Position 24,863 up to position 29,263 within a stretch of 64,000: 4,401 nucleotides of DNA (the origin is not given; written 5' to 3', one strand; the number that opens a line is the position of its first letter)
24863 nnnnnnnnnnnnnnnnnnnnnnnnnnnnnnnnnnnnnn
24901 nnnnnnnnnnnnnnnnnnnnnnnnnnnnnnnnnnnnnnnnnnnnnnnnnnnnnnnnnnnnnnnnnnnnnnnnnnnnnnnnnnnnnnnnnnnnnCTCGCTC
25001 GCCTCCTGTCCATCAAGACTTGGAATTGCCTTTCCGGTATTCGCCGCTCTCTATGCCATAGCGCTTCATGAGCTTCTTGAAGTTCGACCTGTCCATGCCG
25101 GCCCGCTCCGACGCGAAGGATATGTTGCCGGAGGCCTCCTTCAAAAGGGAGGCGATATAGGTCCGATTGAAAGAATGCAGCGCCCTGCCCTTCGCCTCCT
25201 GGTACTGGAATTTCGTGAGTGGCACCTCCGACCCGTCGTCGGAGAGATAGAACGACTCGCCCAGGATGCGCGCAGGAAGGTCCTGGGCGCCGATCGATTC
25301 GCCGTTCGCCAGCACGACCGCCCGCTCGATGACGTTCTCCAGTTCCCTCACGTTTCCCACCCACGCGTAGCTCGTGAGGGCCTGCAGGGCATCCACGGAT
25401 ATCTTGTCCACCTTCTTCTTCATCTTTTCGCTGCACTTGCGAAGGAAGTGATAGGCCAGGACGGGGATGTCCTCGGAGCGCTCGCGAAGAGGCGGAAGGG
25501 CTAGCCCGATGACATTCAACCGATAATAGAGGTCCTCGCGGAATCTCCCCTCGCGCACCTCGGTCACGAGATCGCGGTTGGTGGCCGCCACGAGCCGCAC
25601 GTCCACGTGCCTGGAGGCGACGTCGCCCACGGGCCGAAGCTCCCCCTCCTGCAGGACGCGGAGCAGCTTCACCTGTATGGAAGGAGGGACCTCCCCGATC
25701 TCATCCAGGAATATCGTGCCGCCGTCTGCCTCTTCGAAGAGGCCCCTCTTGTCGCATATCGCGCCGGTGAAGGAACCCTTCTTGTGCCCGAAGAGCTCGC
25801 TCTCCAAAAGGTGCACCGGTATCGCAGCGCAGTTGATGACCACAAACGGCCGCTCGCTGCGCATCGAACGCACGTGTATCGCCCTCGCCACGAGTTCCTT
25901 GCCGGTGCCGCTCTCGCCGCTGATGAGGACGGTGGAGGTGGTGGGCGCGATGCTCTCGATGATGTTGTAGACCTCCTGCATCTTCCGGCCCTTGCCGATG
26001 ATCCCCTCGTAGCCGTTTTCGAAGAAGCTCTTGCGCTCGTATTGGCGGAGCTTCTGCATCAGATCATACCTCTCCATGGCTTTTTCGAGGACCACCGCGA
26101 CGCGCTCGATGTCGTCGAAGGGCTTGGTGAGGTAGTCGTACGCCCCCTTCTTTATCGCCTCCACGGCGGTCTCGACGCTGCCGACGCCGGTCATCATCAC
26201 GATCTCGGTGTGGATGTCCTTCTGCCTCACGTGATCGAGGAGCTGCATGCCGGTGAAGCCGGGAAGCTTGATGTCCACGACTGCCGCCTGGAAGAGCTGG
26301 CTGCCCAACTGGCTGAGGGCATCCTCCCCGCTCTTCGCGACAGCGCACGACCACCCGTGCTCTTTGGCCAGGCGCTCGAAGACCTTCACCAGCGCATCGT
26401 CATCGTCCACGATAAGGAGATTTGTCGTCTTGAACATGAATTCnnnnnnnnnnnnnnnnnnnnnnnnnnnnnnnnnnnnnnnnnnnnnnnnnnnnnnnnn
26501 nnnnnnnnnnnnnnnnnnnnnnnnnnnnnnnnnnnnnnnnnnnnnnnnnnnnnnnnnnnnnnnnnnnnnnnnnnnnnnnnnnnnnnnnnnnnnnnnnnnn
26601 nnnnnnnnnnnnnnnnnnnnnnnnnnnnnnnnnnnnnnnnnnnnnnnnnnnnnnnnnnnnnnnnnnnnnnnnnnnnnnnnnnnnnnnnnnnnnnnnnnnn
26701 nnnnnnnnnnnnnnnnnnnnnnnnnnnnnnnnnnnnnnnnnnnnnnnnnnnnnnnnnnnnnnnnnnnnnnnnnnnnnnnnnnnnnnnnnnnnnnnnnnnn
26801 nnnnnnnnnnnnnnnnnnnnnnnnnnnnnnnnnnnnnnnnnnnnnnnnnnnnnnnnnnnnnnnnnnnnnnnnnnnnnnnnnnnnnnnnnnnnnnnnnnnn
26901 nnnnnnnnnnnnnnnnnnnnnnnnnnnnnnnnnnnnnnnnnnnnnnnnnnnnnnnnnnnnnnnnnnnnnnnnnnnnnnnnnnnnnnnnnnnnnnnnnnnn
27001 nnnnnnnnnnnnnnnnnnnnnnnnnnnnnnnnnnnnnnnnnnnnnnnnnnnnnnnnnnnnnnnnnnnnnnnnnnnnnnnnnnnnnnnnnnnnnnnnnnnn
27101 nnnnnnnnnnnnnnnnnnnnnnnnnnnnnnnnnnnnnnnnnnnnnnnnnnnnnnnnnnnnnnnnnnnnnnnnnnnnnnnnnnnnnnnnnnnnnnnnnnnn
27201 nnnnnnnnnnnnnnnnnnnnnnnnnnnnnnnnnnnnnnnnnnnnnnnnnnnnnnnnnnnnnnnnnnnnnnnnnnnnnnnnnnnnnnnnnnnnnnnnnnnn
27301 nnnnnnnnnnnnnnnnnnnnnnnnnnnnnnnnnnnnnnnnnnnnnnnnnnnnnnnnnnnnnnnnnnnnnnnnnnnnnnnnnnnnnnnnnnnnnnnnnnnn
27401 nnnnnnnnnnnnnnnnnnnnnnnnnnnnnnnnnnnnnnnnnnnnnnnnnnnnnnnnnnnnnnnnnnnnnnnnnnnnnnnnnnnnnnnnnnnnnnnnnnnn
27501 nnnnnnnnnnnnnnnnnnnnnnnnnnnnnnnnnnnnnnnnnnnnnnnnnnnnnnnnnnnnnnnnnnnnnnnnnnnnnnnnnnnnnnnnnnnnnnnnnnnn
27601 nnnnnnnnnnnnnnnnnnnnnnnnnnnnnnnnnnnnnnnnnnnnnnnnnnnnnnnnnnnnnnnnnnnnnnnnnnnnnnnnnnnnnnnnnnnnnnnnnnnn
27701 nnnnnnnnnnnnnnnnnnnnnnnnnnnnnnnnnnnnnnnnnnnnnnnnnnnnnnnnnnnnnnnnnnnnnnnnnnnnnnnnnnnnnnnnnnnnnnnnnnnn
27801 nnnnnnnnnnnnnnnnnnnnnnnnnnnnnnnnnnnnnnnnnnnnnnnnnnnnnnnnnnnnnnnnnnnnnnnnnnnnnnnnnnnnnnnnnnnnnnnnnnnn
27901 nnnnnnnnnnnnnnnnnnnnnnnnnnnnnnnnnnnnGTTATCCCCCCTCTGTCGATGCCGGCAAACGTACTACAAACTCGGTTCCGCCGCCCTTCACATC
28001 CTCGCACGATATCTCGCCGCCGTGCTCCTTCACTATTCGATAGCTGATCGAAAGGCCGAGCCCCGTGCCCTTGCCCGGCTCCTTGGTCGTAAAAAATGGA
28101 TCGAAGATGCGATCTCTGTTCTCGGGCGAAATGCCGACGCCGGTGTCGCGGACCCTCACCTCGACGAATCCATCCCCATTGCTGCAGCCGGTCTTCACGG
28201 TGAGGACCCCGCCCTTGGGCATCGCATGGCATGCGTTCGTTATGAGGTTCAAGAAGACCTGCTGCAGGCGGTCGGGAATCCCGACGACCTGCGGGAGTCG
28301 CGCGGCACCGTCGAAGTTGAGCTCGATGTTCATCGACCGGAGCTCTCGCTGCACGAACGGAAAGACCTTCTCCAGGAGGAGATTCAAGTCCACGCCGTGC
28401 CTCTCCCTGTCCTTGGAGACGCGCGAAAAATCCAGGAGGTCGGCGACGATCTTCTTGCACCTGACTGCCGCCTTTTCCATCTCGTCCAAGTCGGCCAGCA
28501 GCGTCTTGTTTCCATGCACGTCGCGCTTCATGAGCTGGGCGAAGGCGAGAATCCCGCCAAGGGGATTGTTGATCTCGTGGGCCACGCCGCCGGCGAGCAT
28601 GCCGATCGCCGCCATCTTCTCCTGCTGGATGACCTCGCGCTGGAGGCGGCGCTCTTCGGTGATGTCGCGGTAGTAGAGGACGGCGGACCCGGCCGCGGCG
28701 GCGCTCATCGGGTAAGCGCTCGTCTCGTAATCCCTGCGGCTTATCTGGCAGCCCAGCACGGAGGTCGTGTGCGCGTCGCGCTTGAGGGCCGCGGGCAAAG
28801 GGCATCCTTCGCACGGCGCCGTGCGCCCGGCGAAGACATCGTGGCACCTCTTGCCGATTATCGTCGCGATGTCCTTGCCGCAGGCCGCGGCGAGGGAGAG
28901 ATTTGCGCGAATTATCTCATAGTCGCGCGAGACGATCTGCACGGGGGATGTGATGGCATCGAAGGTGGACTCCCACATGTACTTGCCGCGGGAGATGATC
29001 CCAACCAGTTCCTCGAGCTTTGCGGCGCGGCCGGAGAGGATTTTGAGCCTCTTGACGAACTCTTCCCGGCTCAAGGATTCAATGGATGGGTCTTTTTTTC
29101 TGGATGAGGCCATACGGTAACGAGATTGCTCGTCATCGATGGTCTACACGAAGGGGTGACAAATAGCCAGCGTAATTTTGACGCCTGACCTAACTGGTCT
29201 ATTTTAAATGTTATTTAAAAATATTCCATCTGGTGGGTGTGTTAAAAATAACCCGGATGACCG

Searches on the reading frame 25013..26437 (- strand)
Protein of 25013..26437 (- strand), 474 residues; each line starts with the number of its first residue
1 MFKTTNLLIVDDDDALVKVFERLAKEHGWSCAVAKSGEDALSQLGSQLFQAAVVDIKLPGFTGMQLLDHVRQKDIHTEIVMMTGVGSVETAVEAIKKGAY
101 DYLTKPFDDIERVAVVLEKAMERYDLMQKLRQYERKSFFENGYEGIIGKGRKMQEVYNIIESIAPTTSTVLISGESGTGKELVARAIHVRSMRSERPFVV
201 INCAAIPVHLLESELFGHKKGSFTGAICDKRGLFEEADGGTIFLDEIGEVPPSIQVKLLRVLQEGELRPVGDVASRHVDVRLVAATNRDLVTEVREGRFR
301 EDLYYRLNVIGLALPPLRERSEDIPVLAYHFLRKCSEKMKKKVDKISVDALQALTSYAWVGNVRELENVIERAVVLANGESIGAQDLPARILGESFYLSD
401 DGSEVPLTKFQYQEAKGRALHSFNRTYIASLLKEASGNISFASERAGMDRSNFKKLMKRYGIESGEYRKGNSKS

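Call 7: search_protein_families(library=pfam, proteins=[window:25013-26437:-], max_evalue=0.00001)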
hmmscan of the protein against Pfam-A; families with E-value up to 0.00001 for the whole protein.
window:25013-26437:- (474 aa): 6 families
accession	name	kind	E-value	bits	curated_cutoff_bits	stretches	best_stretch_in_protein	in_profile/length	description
PF00158.32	Sigma54_activat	-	2.5e-71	239.2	20.2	1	146-312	1-167/168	Sigma-54 interaction domain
PF25601.1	AAA_lid_14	-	1.7e-28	98.7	27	1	318-393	1-76/87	AAA+ ATPase lid domain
PF00072.30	Response_reg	-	3.7e-24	85.5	30.2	1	8-111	2-105/111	Response regulator receiver domain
PF14532.12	Sigma54_activ_2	-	1.4e-23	84.1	25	1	147-317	1-138/138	Sigma-54 interaction domain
PF07728.20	AAA_5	-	2.4e-07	31.3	22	1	170-288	2-123/139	AAA domain (dynein-related subfamily)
PF07724.20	AAA_2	-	9.4e-06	26.2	27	0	168-272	4-109/166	AAA domain (Cdc48 subfamily)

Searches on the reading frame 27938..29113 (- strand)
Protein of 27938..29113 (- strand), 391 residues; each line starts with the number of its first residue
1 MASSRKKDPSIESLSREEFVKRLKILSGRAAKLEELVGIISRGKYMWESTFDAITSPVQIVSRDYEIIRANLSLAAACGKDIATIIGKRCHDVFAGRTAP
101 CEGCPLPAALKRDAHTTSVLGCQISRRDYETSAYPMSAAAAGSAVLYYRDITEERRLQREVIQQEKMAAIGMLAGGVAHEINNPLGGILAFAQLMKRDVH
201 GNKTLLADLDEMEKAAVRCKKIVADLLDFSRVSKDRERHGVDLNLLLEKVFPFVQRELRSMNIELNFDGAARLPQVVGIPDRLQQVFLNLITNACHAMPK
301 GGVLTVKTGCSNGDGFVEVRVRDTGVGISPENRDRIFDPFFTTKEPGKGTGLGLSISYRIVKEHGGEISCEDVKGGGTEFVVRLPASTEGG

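Call 7: search_protein_families(library=pfam, proteins=[window:27938-29113:-], max_evalue=0.00001)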
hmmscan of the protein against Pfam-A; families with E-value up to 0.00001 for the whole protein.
window:27938-29113:- (391 aa): 3 families
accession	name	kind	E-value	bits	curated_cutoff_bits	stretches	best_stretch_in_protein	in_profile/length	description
PF02518.31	HATPase_c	-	1.8e-29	102.8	26.4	1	279-386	2-109/111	Histidine kinase-, DNA gyrase B-, and HSP90-like ATPase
PF00512.31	HisKA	-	1e-12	48.4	26.9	1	172-232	4-63/66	His Kinase A (phospho-acceptor) domain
PF08448.16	PAS_4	-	9.8e-08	32.6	23.1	1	51-156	1-110/110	PAS fold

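Call 44: find_related_loci(query=window:27938-29113:-, collection=genome_contigs, flank=10000)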
Query window:27938-29113:- (391 aa) in genome_contigs; peptide patterns used: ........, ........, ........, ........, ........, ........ (x = any residue, [..] = any of these).
600 stretches matched a pattern (row limit reached: there are more); 599 encode a relative of the query (tblastn E <= 1e-3); the best 80 are kept; 80 distinct loci.
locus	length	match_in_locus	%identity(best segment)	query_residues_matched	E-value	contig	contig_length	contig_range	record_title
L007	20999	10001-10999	38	51-385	1e-66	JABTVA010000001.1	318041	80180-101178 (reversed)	MAG: Deltaproteobacteria bacterium isolate H5_GWC seq001, whole genome shotgun sequence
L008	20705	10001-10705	45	150-387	4e-60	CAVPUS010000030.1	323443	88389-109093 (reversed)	MAG: uncultured Acidobacteriota bacterium isolate MFD10071.bin.1.48 genome assembly, contig: contig_58911, whole genome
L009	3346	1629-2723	34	48-389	2e-60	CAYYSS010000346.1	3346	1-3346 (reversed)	MAG TPA_asm: uncultured Nitrospirota bacterium isolate binchicken_co172_104 genome assembly, contig: NODE_31446_length_3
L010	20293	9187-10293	36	19-385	1e-58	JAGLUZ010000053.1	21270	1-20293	MAG: Deltaproteobacteria bacterium isolate RS_11_47 ZL20.bin.47.fa_53, whole genome shotgun sequence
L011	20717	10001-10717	43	145-386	4e-57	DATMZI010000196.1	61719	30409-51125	MAG TPA_asm: Candidatus Eisenbacteria bacterium isolate SMAG_U13170 k141_467565, whole genome shotgun sequence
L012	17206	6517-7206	42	153-385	3e-57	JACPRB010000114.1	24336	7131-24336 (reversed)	MAG: Planctomycetota bacterium isolate NC_groundwater_668_Ag_B-0.1um_65_30 B_1_S1_Biohub_coassembly_k141_1707413, whole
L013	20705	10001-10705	44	150-387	3e-57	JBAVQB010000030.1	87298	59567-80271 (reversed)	MAG: Candidatus Acidiferrales bacterium isolate MFD00689_ilm_asm_bin19 k127_50916, whole genome shotgun sequence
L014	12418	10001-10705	45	150-387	4e-57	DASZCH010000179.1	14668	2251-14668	MAG TPA_asm: Candidatus Acidiferrales bacterium isolate SMAG_U6437 k141_231632, whole genome shotgun sequence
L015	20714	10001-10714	42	145-385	7e-57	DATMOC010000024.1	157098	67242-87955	MAG TPA_asm: Bryobacteraceae bacterium isolate SMAG_U12866 k141_3061039, whole genome shotgun sequence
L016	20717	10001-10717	43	150-391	3e-56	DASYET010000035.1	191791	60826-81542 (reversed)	MAG TPA_asm: Bryobacteraceae bacterium isolate SMAG_U4994 k141_3130078, whole genome shotgun sequence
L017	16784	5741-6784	34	40-385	7e-56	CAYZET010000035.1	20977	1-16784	MAG TPA_asm: uncultured Syntrophaceae bacterium isolate binchicken_co107_432 genome assembly, contig: NODE_6289_length_2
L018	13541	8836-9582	41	144-385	6e-56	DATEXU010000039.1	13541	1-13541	MAG TPA_asm: Thermodesulfobacteriota bacterium isolate SMAG_U8427 k141_1036280, whole genome shotgun sequence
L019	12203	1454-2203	44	149-390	1e-55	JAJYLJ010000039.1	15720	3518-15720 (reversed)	MAG: Deltaproteobacteria bacterium isolate DBS2-1.bin6 NODE_6804_length_15720_cov_8.469826, whole genome shotgun sequenc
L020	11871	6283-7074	40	125-389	1e-54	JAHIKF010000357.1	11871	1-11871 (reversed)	MAG: Proteobacteria bacterium isolate KR13_N1.mb.39 KR13_N1.mb.39_k141_166307, whole genome shotgun sequence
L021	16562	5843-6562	44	148-388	4e-54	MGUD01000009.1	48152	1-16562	MAG: Elusimicrobia bacterium GWC2_61_19 gwc2_scaffold_1454, whole genome shotgun sequence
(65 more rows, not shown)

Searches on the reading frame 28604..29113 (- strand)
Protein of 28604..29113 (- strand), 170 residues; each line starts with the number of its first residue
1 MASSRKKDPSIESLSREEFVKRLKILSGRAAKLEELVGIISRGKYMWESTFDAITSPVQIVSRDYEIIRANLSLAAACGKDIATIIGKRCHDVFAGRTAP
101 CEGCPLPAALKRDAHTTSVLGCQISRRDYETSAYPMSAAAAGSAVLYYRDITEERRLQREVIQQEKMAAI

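Call 91: find_related_loci(query=window:28604-29113:-, collection=metagenome_contigs, flank=10000)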
Query window:28604-29113:- (170 aa) in metagenome_contigs; peptide patterns used: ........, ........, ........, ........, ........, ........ (x = any residue, [..] = any of these).
320 stretches matched a pattern; 37 encode a relative of the query (tblastn E <= 1e-3); 37 distinct loci.
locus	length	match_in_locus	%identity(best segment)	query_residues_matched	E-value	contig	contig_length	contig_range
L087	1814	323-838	67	1-170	4e-81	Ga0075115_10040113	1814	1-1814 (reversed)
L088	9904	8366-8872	68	5-170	3e-73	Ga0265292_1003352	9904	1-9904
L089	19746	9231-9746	64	1-170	3e-72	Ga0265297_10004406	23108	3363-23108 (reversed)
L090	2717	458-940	66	10-170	8e-72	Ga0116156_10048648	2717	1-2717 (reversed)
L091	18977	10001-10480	66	11-170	3e-69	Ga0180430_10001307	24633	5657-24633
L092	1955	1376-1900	63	2-170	8e-71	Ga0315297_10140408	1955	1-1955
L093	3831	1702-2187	64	10-170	1e-65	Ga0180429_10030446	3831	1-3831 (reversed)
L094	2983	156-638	61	11-170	2e-61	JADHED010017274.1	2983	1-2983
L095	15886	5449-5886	62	26-170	2e-54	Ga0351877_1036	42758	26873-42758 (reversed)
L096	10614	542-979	62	26-170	1e-54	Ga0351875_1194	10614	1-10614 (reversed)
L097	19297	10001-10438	62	26-170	2e-54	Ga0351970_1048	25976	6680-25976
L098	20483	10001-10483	54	10-170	2e-54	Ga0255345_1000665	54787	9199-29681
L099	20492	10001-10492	51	10-170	8e-51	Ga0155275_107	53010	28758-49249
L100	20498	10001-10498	51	7-170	7e-52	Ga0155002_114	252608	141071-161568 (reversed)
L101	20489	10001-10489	55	10-170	2e-52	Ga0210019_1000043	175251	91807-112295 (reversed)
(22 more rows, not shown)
